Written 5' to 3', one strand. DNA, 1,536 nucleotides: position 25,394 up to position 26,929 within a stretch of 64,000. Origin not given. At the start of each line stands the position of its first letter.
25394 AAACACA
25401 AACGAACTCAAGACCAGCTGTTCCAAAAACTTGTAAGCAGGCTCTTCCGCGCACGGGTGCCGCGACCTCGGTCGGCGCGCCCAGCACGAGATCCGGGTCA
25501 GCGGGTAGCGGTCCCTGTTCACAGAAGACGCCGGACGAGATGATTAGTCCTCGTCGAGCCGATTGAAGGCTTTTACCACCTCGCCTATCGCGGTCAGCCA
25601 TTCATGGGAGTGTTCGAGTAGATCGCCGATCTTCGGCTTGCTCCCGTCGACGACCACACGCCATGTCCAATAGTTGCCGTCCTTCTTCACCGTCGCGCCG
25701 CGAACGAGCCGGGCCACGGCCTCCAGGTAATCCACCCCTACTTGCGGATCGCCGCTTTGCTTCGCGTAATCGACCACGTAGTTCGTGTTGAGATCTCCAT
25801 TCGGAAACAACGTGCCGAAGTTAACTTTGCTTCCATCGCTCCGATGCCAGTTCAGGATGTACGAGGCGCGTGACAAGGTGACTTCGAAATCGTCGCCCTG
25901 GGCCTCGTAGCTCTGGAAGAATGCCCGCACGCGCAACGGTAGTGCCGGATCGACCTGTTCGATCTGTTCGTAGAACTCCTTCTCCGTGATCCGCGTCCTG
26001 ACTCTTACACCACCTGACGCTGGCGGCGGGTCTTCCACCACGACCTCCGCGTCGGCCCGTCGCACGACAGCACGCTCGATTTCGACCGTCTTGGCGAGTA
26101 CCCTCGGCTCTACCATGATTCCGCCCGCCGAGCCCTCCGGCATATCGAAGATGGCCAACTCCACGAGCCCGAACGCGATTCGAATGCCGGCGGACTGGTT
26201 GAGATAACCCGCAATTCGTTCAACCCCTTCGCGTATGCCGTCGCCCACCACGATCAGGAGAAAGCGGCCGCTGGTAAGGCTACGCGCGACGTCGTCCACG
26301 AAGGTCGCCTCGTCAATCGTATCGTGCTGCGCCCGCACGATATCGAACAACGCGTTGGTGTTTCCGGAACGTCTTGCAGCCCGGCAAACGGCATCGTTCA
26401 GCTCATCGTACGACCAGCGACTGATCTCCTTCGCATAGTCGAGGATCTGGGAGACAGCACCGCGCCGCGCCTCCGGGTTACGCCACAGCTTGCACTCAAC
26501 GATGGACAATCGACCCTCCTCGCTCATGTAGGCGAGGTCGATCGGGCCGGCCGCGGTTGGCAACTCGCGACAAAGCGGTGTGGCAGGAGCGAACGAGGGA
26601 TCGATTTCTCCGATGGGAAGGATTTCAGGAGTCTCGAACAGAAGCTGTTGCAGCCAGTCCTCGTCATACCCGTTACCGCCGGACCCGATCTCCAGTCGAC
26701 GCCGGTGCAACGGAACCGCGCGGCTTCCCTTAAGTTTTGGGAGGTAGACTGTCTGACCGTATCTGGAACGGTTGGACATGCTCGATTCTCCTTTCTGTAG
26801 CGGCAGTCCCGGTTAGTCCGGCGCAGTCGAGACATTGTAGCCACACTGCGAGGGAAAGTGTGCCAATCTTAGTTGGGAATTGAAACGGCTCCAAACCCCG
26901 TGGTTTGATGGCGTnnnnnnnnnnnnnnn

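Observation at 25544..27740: Mini-island with a PD-(D/E)xK nuclease protein (paralog A), a 62-aa basic protein and a 167-aa protein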

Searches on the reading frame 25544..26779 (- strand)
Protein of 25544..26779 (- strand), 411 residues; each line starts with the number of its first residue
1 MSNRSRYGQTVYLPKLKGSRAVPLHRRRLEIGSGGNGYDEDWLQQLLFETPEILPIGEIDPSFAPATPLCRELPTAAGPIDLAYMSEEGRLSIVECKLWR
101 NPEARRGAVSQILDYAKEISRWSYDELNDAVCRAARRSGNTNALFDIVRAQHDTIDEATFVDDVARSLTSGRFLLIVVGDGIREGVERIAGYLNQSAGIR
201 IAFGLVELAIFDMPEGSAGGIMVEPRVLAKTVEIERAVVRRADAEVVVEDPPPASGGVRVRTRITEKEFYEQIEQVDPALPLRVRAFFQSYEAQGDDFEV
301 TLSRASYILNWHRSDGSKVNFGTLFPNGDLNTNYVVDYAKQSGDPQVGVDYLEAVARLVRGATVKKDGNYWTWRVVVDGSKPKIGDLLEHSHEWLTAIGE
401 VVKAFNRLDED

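Call 3: search_protein_families(library=pfam, proteins=[window:25544-26779:-], max_evalue=0.1)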
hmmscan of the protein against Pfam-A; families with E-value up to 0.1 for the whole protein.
window:25544-26779:- (411 aa): 1 family
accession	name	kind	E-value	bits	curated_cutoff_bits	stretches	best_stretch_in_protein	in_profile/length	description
PF01939.22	NucS_C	-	0.027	14.9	24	1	67-121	21-72/124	Endonuclease NucS C-terminal domain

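Call 4: search_protein_families(library=padloc, proteins=[window:25544-26779:-], max_evalue=0.1)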
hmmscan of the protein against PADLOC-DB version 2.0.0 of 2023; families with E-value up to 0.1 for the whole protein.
window:25544-26779:- (411 aa): 2 families
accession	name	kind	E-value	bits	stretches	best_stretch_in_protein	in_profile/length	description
PDLC04916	PDC-S11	-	2.6e-09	34.6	1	70-203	47-164/358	-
PDLC05036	PDC-S54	-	0.043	11.3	1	90-116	310-336/410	-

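Call 5: search_protein_families(library=ncbifam, proteins=[window:25544-26779:-], max_evalue=0.1)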
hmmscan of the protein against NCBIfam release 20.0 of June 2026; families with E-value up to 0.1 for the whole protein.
window:25544-26779:- (411 aa): 1 family
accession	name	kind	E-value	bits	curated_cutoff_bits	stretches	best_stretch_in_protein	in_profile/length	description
NF003270.0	PRK04247.1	equivalog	0.00038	19.6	216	1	43-121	133-200/250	endonuclease NucS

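Call 6: find_homologous_proteins(query=window:25544-26779:-)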
Query window:25544-26779:- (411 aa): 2819 proteins with E <= 0.001 among 8000 candidates; the best 120 are listed.
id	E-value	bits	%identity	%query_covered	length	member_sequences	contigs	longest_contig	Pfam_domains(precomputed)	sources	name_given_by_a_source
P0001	5.1e-260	880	94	100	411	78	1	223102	-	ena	-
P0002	7.8e-259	876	95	100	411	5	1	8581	-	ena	-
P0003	1.1e-204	698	76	99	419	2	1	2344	-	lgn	-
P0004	3.9e-202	690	76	99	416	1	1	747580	-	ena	-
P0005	5.1e-201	686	77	99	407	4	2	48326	-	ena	-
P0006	1.4e-199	681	76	99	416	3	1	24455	-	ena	-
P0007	9.4e-197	672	75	99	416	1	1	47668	-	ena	-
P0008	4.9e-196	670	75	99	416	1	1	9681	-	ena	-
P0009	1.5e-195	668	75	99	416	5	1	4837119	-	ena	-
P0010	2.3e-195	667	74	99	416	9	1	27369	-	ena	-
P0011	7.9e-194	662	74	99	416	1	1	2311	-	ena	-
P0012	8.4e-194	662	74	99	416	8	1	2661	-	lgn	-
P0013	1.8e-192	658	73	99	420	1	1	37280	-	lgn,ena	-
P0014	8.9e-192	656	74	100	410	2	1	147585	-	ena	-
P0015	9.8e-192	655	74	99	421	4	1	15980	-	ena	-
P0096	6.9e-111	389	49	98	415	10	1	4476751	-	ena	-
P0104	1.1e-105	372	46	96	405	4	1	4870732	-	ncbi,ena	-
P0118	2.6e-102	361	43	97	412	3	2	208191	-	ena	-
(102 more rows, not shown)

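Call 8: search_solved_structures(query=window:25544-26779:-, max_evalue=10, show_alignments=2)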
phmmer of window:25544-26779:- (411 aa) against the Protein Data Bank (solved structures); distinct sequences matched with E-value up to 10: 4.
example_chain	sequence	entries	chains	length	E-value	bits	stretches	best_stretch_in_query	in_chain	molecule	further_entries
4fsv_A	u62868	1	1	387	0.27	13.4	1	352-393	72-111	Heat shock-related 70 kDa protein 2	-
5fpd_A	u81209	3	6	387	0.27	13.4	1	352-393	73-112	HEAT SHOCK-RELATED 70KDA PROTEIN 2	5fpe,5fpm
3i33_A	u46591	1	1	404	0.27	13.3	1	352-393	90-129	Heat shock-related 70 kDa protein 2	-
5fpn_A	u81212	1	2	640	0.51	12.4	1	352-393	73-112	HEAT SHOCK-RELATED 70 KDA PROTEIN 2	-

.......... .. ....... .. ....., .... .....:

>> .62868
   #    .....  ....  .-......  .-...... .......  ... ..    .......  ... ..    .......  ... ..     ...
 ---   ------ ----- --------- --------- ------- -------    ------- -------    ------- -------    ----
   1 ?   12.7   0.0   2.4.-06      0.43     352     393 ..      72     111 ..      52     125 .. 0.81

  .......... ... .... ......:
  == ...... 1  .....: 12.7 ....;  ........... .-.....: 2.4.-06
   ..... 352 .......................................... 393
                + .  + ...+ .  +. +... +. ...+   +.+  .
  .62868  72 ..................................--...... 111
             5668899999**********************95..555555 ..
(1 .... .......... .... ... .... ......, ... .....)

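Call 9: find_encoding_contigs(protein=P0001, flank=8000, max_places=3)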
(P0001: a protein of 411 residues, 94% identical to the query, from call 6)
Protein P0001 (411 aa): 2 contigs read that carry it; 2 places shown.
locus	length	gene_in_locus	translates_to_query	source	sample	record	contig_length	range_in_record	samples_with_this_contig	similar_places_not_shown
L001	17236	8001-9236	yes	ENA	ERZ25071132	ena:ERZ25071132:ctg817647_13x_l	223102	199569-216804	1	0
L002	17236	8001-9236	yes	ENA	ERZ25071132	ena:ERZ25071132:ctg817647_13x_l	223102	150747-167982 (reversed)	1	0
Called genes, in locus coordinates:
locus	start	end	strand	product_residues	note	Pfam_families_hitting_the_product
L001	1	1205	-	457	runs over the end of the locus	PF13701:DDE_Tnp_1_4, PF01609:DDE_Tnp_1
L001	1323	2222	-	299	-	PF00872:Transposase_mut, PF10551:MULE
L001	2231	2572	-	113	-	PF00872:Transposase_mut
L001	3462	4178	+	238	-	PF02596:DUF169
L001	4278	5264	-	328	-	PF00078:RVT_1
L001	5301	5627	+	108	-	-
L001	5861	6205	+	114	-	-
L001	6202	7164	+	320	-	PF13737:DDE_Tnp_1_5, PF01609:DDE_Tnp_1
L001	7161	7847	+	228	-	PF00872:Transposase_mut, PF10551:MULE (weak)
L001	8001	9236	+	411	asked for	-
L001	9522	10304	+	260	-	PF03372:Exo_endo_phos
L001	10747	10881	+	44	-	-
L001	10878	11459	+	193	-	-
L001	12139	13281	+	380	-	PF13505:OMP_b-brl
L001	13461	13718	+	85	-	-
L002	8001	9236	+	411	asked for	-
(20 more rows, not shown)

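Call 13: find_related_loci(query=A1, collection=genome_contigs, flank=6000)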
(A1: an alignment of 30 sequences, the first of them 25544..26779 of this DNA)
Query A1 (411 aa) in genome_contigs; peptide patterns used: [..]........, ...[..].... (x = any residue, [..] = any of these).
599 stretches matched a pattern (row limit reached: there are more); 522 encode a relative of the query (tblastn E <= 1e-3); the best 80 are kept; 80 distinct loci.
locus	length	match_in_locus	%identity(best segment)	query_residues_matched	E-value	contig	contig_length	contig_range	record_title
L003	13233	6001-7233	96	1-411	0e+0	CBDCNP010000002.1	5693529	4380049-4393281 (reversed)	MAG: Candidatus Marinacidobacterales bacterium isolate 830f3ca3-a0f5-4ab1-83b9-294b1c63e4d0 genome assembly, contig: con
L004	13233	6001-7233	95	1-411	0e+0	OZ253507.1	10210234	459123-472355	MAG: Candidatus Marinacidobacterales bacterium isolate be89a19c-e000-4bee-9fbc-49585ca06e7f genome assembly, chromosome:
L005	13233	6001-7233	95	1-411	0e+0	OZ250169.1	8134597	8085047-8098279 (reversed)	MAG: Candidatus Marinacidobacterales bacterium isolate 549cdbe4-9bbc-4d2b-bb60-052536d6f51f genome assembly, chromosome:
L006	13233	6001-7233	94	1-411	0e+0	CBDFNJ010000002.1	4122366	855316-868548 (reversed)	MAG: Candidatus Marinacidobacterales bacterium isolate b83d0dcc-da93-416a-ac20-8b57dddb6799 genome assembly, contig: con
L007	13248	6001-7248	70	5-411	0e+0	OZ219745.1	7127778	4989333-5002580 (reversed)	MAG: Vicinamibacterales bacterium isolate d5a9b4ee-eb88-4731-bb2c-80bf662b4d04 genome assembly, chromosome: 2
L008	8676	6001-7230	72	5-411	0e+0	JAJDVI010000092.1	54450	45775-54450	MAG: Acidobacteria bacterium isolate jk18x22bins.33 k141_261069, whole genome shotgun sequence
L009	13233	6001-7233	94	1-411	0e+0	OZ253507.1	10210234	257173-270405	MAG: Candidatus Marinacidobacterales bacterium isolate be89a19c-e000-4bee-9fbc-49585ca06e7f genome assembly, chromosome:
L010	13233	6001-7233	94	1-411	0e+0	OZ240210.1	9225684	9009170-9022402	MAG: Candidatus Marinacidobacterales bacterium isolate 0d31ad60-220b-4e30-b965-f5e03541a285 genome assembly, chromosome:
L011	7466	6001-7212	64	5-411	1e-159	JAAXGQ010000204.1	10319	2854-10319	MAG: Vicinamibacteraceae bacterium isolate Plut_88867 filtered_Plut_88867_genomic_contig_116982, whole genome shotgun se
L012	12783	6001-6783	90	1-271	2e-159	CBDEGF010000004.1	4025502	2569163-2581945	MAG: Candidatus Marinacidobacterales bacterium isolate c082ba49-c445-4dc2-813e-242f56799b7a genome assembly, contig: con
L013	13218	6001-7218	59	2-408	1e-151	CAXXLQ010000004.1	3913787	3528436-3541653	MAG: Vicinamibacteria bacterium isolate d0699c76-2533-4a58-a70c-6c423186d07a genome assembly, contig: contig_4, whole ge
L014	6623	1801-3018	58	5-411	1e-138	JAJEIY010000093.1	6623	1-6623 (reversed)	MAG: Acidobacteria bacterium isolate p16x63bins.69 k141_42311, whole genome shotgun sequence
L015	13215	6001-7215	55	5-411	6e-137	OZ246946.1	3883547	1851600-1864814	MAG: Vicinamibacteria bacterium isolate 344fb95d-b79c-434c-8e88-824dadf82238 genome assembly, chromosome: 1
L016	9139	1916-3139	46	1-410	6e-117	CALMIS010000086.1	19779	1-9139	MAG TPA_asm: uncultured Chloroflexi bacterium isolate SRR2107183_bin.79_CONCOCT_v1.1_MAG genome assembly, contig: ERZ794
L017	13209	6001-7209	49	5-408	8e-116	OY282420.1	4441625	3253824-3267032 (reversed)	MAG: uncultured Bryobacterales bacterium isolate 78526416-339a-45b8-a6d3-8fabb82c2801 genome assembly, chromosome: 1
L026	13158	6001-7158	40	14-408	3e-82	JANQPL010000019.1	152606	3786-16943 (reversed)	MAG: Alphaproteobacteria bacterium isolate IP29b_bin.162 k99_2206998, whole genome shotgun sequence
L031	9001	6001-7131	36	25-410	9e-80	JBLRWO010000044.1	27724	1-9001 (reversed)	MAG: Cyclonatronaceae bacterium isolate TamC05-13 NODE_44_length_27724_cov_6.437841, whole genome shotgun sequence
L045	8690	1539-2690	35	16-411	3e-75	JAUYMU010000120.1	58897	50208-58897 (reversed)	MAG: Bacteroidota bacterium isolate C3_concoct.bin.16 C3_k141_27977, whole genome shotgun sequence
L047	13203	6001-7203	35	1-405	6e-75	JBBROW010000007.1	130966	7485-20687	MAG: Caulobacterales bacterium isolate La1_metabat2.355 LA1C_B2.355_k141_1831025L_130966_cov_29.5229, whole genome shotg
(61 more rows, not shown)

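Call 19: predict_structure(alignment_id=A1)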
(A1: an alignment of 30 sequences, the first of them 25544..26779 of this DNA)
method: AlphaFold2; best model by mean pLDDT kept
length: 411 residues; sequences in the alignment: 30
mean_pLDDT: 81.0   pTM: 0.52
mean pLDDT of the five models: 81.0, 79.8, 78.9, 78.3, 78.0
residues with pLDDT >= 90: 186; 70-90: 137; 50-70: 51; < 50: 37
segments of 3 or more residues with pLDDT < 50: 1-5, 234-242, 244-261
pLDDT, mean of each block of 10 residues (from residue 1): 51 73 77 64 91 89 92 87 94 83 67 82 91 82 89 89 88 84 55 53 82 77 81 43 37 34 78 94 97 94 90 88 95 92 93 97 91 92 96 97 92 75
secondary structure, 60 per line:
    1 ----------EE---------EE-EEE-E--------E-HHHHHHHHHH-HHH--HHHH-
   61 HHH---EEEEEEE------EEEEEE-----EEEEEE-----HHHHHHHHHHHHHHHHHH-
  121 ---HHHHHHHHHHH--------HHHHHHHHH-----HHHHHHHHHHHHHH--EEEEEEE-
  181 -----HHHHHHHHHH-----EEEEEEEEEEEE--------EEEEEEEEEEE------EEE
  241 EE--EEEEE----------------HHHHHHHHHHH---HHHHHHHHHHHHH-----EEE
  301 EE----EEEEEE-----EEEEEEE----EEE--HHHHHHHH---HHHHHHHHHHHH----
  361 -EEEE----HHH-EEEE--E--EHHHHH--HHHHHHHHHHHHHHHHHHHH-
elements in order: E25-27 H40-49 H56-59 E67-73 E80-85 E91-96 H102-119 H124-134 H143-151 H157-170 E173-179 H186-195 E201-212 E221-231 E238-242 E245-249 H266-276 H280-292 E298-302 E307-312 E318-324 E329-331 H334-341 H345-356 E362-365 E374-377 H384-388 H391-410

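Call 26: fold_search(model_id=the predicted structure, library=pdb)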
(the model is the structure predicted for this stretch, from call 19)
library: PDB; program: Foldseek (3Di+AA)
matches with E <= 10: 441; with E <= 0.001: 0
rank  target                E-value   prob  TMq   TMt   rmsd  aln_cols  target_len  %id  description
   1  5gke_A                4.4e-03  1.00  0.20  0.33  10.9       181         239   16  Structure of EndoMS-dsDNA1 complex (released 2016-11-02)
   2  2vld_A                5.5e-03  0.98  0.18  0.31  18.0       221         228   15  crystal structure of a repair endonuclease from Pyrococcus abyssi (released 2009-05-19)
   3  7lw7                  5.8e-03  0.44  0.14  0.19  12.9       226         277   12  Human Exonuclease 5 crystal structure (released 2021-07-14)
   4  7lwa_A                6.8e-03  0.66  0.16  0.21  11.7       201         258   13  Human Exonuclease 5 crystal structure (T88E) in complex with ssDNA and Mg (released 2021-07-14)
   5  2vld_B                1.2e-02  0.98  0.18  0.32  17.0       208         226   15  crystal structure of a repair endonuclease from Pyrococcus abyssi (released 2009-05-19)
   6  7lw8_A                1.2e-02  0.51  0.16  0.21  11.1       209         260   13  Human Exonuclease 5 crystal structure in complex with a ssDNA (released 2021-07-14)
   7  7lw9_A                2.2e-02  0.38  0.15  0.21  11.3       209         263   13  Human Exonuclease 5 crystal structure in complex with ssDNA, Sm, and Na (released 2021-07-14)
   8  4dap                  3.8e-02  0.82  0.23  0.36  10.1       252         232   12  The structure of Escherichia coli SfsA (released 2013-08-14)
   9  8v5r_B                5.3e-02  0.15  0.10  0.10  22.9       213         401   13  Active conformation of DNA polymerase gamma bound to DNA (released 2024-07-10)
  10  8g5o_B                1.6e-01  0.10  0.09  0.09  24.7       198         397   14  Cryo-EM structure of the Guide loop Engagement Complex (IV) of Human Mitochondrial DNA Polymerase Gamma (released 2024-01-10)
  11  8jhz_A                1.8e-01  0.05  0.08  0.03  23.0       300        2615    9  Cryo-EM structure of the TcsH-TMPRSS2 complex (released 2024-03-20)
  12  8y9b_B                1.8e-01  0.04  0.10  0.04  27.9       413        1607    9  TcdB1 in complex with mini-binder (released 2024-08-28)
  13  9wzv_A                1.9e-01  0.08  0.10  0.03  21.1       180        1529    9  Cryo-EM structure of Fks1 with intact active site (released 2026-02-18)
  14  9mx1_A                2.0e-01  0.04  0.08  0.03  22.6       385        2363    8  Clostridioides difficile Toxin A with mCDIFA-248-25 Fab (released 2025-07-09)
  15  7ui9_a                2.1e-01  0.12  0.11  0.12  20.7       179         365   11  Core Mediator-PICearly (Copy A) (released 2023-02-15)
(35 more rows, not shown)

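Call 29: search_protein_families(library=pfam, proteins=[L013:2729-5980:+, L013:7231-10506:+, L011:1389-5969:+, L014:2972-6385:+, L026:3299-4723:-, L026:1326-2810:-, L026:2814-3203:-, L026:9483-11042:+, L047:7563-8183:+, L045:3618-8330:-], max_evalue=0.001)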
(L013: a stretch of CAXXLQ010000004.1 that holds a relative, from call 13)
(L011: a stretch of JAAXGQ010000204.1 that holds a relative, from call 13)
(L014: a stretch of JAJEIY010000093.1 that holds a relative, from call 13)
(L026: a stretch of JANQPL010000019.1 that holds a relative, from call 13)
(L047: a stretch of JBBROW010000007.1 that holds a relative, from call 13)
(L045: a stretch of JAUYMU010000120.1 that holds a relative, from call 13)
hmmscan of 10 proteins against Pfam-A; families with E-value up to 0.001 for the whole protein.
L013:2729-5980:+ (1083 aa): 6 families
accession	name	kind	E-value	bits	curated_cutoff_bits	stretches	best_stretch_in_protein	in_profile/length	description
PF15902.12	Sortilin-Vps10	-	2.1e-29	103.1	33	2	127-252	3-115/446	Sortilin, neurotensin receptor 3,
PF02012.26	BNR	-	3.5e-08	32.7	27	0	290-301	1-12/12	BNR/Asp-box repeat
PF15899.11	BNR_6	-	1.9e-06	27.8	27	0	517-528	1-12/14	BNR-Asp box repeat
PF14870.12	PSII_BNR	-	1.6e-05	24.8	27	0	288-415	83-208/303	Photosynthesis system II assembly factor YCF48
PF13860.13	FlgD_ig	-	0.00017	21.9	27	0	839-869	24-55/79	FlgD Ig-like domain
PF13088.12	BNR_2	-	0.00083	19.2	31.4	0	519-671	86-217/277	BNR repeat-like domain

L013:7231-10506:+ (1091 aa): 2 families
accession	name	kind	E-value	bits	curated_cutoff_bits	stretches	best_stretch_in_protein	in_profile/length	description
PF15902.12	Sortilin-Vps10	-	1.8e-28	100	33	2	141-266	3-115/446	Sortilin, neurotensin receptor 3,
PF02012.26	BNR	-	1.7e-06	27.6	27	0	304-315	1-12/12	BNR/Asp-box repeat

L011:1389-5969:+ (1526 aa): 2 families
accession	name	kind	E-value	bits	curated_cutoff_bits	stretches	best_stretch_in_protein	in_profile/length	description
PF15902.12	Sortilin-Vps10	-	1.9e-32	113.1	33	2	576-701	3-115/446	Sortilin, neurotensin receptor 3,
PF02012.26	BNR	-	1.8e-08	33.6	27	0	739-750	1-12/12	BNR/Asp-box repeat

L014:2972-6385:+ (1137 aa): 4 families
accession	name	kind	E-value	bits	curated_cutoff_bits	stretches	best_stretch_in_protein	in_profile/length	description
PF15902.12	Sortilin-Vps10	-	7.3e-34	117.8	33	3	187-313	3-116/446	Sortilin, neurotensin receptor 3,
PF02012.26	BNR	-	5.3e-08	32.1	27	0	350-361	1-12/12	BNR/Asp-box repeat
PF13088.12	BNR_2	-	0.0001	22.2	31.4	0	579-760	86-251/277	BNR repeat-like domain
PF14870.12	PSII_BNR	-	0.0001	22.1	27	0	349-456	40-147/303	Photosynthesis system II assembly factor YCF48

L026:3299-4723:- (474 aa): 2 families
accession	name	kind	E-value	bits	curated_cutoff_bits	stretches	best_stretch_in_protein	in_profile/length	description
PF01555.25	N6_N4_Mtase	-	4.2e-32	112.3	26.7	1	231-441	3-220/221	DNA methylase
PF02195.25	ParB_N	-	1.2e-05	25.7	26.3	1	43-129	3-93/95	ParB N-terminal domain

L026:1326-2810:- (494 aa): 2 families
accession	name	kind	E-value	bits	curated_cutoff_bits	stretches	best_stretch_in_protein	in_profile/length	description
PF17289.8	Terminase_6C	-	2.5e-06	28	22.6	1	315-455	2-152/155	Terminase RNaseH-like domain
PF03237.21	Terminase_6N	-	8.7e-05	22.7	22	1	70-299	10-215/215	Terminase large subunit, T4likevirus-type, N-terminal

L026:2814-3203:- (129 aa): 1 family
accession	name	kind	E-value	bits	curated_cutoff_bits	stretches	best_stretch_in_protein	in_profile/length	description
PF18932.5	DUF5681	-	6.3e-24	84.8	27.5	1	15-92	1-75/77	Family of unknown function (DUF5681)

L026:9483-11042:+ (519 aa): 2 families
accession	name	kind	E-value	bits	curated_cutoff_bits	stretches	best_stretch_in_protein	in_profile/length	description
PF00239.26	Resolvase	-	4.8e-23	82.3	23.3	1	20-168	2-143/145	Resolvase, N terminal domain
PF07508.19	Recombinase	-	1.7e-18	67.2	21.1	1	215-318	2-102/102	Recombinase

L047:7563-8183:+ (206 aa): 1 family
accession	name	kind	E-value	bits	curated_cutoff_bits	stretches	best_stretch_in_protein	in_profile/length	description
PF11994.14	DUF3489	-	4.8e-24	84.7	29.5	1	141-200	8-68/68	Protein of unknown function (DUF3489)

L045:3618-8330:- (1570 aa): 4 families
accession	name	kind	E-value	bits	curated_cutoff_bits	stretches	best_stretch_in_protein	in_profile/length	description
PF00873.25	ACR_tran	-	1e-161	540.4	28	1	2-1024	3-1018/1021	AcrB/AcrD/AcrF family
PF00005.33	ABC_tran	-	9.7e-29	101.2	25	1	1299-1443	1-137/137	ABC transporter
PF03176.21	MMPL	-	5.5e-10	39.1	20.5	1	757-1023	29-299/333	MMPL family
PF13304.12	AAA_21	-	4.2e-09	37.3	27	1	1411-1471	234-298/304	AAA domain, putative AbiEii toxin, Type IV TA system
